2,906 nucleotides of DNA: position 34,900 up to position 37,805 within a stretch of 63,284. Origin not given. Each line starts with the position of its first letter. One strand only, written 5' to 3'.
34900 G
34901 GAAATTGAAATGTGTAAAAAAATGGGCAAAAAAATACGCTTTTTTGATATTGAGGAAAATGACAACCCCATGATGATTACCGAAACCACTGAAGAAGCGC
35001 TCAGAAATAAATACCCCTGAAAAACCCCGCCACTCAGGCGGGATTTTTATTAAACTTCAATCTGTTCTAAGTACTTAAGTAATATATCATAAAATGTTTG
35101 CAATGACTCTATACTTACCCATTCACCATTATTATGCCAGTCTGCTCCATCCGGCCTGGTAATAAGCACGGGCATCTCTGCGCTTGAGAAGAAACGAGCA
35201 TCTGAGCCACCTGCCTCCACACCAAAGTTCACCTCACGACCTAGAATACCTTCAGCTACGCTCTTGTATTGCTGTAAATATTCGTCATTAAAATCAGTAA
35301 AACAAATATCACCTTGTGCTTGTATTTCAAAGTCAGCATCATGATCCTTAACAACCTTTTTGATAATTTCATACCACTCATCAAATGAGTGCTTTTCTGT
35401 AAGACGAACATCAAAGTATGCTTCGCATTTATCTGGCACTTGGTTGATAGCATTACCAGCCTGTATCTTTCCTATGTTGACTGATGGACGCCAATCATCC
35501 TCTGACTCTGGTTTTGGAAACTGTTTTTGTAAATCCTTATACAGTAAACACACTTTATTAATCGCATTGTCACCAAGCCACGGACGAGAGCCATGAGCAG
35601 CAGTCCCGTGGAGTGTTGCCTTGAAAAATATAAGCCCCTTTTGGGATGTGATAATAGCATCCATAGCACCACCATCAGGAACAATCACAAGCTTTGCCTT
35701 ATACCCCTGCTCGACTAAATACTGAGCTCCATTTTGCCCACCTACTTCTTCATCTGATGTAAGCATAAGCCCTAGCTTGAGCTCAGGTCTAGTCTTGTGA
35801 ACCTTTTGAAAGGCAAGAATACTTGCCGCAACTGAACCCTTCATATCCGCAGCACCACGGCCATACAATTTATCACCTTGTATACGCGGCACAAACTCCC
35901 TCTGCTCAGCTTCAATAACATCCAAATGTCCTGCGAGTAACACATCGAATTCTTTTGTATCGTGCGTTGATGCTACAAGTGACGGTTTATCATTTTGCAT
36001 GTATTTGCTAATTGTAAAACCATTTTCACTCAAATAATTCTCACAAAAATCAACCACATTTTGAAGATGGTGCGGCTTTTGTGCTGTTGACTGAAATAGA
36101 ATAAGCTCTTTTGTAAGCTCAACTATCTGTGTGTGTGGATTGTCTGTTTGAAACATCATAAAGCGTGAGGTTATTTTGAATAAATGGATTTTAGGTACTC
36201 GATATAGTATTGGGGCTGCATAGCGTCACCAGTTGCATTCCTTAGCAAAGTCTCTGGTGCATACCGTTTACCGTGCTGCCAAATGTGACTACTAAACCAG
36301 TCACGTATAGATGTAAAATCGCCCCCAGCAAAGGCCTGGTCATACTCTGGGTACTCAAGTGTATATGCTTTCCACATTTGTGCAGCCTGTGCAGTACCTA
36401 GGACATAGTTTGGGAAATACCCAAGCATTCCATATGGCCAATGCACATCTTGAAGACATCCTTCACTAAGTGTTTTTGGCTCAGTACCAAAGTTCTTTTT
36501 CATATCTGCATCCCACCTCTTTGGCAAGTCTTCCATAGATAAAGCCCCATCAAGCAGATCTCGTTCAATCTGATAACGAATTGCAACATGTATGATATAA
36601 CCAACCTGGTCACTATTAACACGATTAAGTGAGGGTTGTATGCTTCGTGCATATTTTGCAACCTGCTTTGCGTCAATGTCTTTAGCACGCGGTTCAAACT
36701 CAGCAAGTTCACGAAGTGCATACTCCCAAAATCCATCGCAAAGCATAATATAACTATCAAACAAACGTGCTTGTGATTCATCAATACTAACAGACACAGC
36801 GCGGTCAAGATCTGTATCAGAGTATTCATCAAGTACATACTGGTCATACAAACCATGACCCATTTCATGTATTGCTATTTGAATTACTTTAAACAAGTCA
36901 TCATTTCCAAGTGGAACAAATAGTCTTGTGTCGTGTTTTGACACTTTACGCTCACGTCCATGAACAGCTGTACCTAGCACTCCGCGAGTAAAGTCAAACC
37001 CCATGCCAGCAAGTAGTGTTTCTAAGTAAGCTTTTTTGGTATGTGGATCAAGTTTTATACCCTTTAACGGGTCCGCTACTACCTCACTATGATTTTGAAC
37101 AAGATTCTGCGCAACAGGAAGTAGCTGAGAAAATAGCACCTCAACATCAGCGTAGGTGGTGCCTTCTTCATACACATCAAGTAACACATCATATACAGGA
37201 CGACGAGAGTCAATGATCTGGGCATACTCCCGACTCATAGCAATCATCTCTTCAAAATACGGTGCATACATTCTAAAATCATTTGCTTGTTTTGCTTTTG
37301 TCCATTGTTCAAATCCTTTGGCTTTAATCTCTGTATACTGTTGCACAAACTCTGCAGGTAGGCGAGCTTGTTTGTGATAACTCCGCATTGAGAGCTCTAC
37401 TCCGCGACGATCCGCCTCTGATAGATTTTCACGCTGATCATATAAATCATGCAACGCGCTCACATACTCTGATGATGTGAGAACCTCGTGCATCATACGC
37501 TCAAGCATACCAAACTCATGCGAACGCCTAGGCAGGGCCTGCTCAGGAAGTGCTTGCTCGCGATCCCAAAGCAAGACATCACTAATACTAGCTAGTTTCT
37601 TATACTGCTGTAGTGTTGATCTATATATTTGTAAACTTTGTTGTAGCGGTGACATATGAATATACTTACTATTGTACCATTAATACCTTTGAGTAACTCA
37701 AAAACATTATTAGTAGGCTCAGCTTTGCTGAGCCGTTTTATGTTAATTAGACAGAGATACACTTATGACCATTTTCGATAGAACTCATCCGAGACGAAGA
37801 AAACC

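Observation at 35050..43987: Same-strand cluster of three divergent GCS2 ligases, an ATP-grasp-like ligase, two paralogous M20 deacylases and an M32 carboxypeptidase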

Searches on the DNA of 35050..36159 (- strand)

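Call 69: search_rna_families(source=L082, start=3200, end=10100, threshold=evalue, max_evalue=0.1, show_alignments=3)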
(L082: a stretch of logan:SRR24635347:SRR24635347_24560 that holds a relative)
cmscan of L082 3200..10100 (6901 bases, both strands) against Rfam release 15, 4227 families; matches with E-value up to 0.1: 0.
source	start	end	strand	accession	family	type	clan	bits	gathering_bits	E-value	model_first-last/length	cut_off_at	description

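Call 122: search_rna_families(source=L082, start=4740, end=4960, threshold=evalue, max_evalue=5, show_alignments=1)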
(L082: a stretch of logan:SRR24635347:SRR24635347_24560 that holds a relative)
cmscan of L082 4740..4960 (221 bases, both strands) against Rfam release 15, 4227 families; matches with E-value up to 5: 15.
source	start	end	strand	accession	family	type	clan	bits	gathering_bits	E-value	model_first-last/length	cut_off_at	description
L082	4840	4941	+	RF02324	TtnuHACA17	Gene; snRNA; snoRNA; HACA-box;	-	21.9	100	0.61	1-118/118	no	Tetrahymena snoRNA TtnuHACA17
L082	4802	4894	+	RF02839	Ref66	Gene; antisense;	-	21.5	92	0.033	1-120/120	no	Enterococcus sRNA 66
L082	4819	4902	+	RF01401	rseX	Gene; sRNA;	-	21.4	50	1.4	1-94/94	no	rseX Hfq binding RNA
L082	4842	4930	-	RF03100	RAGATH-27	Gene; sRNA;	-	21.2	76.1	0.76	1-86/86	no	RAGATH-27 RNA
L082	4805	4903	+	RF00513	Trp_leader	Cis-reg; leader;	-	20.1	41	0.062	1-100/100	no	Tryptophan operon leader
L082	4836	4890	+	RF00715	mir-383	Gene; miRNA;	-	19.9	70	0.038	1-73/73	no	mir-383 microRNA precursor family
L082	4871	4950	-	RF01480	rli52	Cis-reg;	-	18.8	70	1.4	1-95/95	no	Listeria sRNA rli52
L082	4801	4907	-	RF01859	Phe_leader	Cis-reg; leader;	-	18.5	55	0.71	1-125/125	no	Phenylalanine leader peptide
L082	4828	4913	-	RF00544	snopsi28S-3327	Gene; snRNA; snoRNA; HACA-box;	CL00021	18.2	70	0.34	1-143/143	no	Small nucleolar RNA psi28S-3327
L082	4845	4921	-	RF03103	RAGATH-34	Gene; sRNA;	-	17.9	60.7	2.1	1-107/107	no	RAGATH-34 RNA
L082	4800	4901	-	RF02432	SpF25_sRNA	Gene; sRNA;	-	16.2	48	2.8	1-102/102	no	Streptococcus sRNA SpF25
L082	4797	4903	+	RF01859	Phe_leader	Cis-reg; leader;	-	15.9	55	2.7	1-125/125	no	Phenylalanine leader peptide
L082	4856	4952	+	RF01578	RUF1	Gene; sRNA;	-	14.4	70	1.4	1-264/264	no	Plasmodium RNA of unkown function RUF1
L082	4789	4900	-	RF02397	sau-5971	Gene; sRNA;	-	13.5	90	4.9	1-96/96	no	Staphylococcus sRNA sau-5971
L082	4828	4902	+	RF01895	mir-193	Gene; miRNA;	-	12.4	55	4.9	1-76/76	no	mir-193 microRNA precursor family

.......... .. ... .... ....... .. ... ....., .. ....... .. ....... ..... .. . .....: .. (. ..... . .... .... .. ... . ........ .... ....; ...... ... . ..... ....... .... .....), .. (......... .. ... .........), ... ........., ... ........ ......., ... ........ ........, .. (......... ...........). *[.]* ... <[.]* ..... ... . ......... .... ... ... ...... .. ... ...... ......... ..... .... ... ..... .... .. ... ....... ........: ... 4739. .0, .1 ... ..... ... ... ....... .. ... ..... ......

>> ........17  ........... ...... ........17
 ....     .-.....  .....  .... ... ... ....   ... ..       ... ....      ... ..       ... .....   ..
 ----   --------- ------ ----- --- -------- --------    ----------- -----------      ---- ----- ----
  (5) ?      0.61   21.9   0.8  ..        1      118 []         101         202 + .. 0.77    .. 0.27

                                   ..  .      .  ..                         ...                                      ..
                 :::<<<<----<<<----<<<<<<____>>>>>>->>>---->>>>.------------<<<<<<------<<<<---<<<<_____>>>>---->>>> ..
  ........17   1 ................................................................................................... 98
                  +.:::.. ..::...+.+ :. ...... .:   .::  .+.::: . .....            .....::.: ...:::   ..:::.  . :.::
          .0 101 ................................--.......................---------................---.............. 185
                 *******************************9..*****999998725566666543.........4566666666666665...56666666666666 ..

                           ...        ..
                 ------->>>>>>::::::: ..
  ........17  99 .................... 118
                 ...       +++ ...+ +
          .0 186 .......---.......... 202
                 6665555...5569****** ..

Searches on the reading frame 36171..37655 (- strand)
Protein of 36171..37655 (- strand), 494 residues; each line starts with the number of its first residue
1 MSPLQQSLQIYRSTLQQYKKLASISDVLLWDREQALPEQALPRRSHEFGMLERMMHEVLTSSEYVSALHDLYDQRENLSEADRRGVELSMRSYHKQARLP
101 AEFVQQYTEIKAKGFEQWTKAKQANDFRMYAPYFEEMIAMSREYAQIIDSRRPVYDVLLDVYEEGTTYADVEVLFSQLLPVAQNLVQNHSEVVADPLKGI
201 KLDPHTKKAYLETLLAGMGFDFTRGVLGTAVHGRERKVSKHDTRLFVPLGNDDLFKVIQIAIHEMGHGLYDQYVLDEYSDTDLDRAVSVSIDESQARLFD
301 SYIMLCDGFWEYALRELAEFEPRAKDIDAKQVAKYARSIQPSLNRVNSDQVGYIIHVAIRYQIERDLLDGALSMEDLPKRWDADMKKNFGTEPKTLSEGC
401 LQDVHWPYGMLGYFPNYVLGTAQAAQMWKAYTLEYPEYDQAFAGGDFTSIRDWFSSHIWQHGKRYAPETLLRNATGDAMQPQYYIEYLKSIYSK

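Call 3: search_protein_families(library=pfam, proteins=[window:36171-37655:-], max_evalue=0.1)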
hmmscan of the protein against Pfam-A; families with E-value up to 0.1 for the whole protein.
window:36171-37655:- (494 aa): 1 family
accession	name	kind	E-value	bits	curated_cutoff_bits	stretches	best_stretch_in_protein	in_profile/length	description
PF02074.21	Peptidase_M32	-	1.7e-128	429.8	25.1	1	12-491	3-488/489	Carboxypeptidase Taq (M32) metallopeptidase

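Call 8: search_protein_families(library=ncbifam, proteins=[window:36171-37655:-], max_evalue=0.1)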
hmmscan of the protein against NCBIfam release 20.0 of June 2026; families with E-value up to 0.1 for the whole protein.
window:36171-37655:- (494 aa): 0 families

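Call 42: find_related_loci(query=window:36171-37655:-, collection=genome_contigs, flank=10000)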
Query window:36171-37655:- (494 aa) in genome_contigs; peptide patterns used: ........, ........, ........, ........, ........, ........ (x = any residue, [..] = any of these).
18 stretches matched a pattern, but none encodes a relative of the query by tblastn (E <= 1e-3).

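Call 104: search_protein_families(library=padloc, proteins=[window:36171-37655:-], max_evalue=0.01)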
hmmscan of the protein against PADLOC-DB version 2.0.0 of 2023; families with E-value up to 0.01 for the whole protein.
window:36171-37655:- (494 aa): 0 families

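Call 118: search_solved_structures(query=window:36171-37655:-, max_evalue=1e-10)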
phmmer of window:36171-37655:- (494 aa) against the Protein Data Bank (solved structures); distinct sequences matched with E-value up to 1e-10: 8.
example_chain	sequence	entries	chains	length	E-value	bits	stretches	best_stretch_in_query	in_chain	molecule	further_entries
3hq2_A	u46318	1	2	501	8.3e-75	255.8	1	26-493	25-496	Bacillus subtilis M32 carboxypeptidase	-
7a03_A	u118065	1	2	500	1.5e-71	245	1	9-488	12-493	M32 carboxypeptidase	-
1k9x_A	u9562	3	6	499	1.4e-68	235.2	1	13-492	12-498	M32 carboxypeptidase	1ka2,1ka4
5giv_A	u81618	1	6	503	8.3e-66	226.1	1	16-493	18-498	Carboxypeptidase 1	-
5e3x_A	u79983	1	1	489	1e-65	225.7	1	15-494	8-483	Thermostable carboxypeptidase 1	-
3hoa_A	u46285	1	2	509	1.4e-62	215.4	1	18-492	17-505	Thermostable carboxypeptidase 1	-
5wvu_A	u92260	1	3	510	1.4e-62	215.4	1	18-492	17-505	Thermostable carboxypeptidase 1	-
3dwc_A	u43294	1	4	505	1.4e-60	208.9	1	19-492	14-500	Metallocarboxypeptidase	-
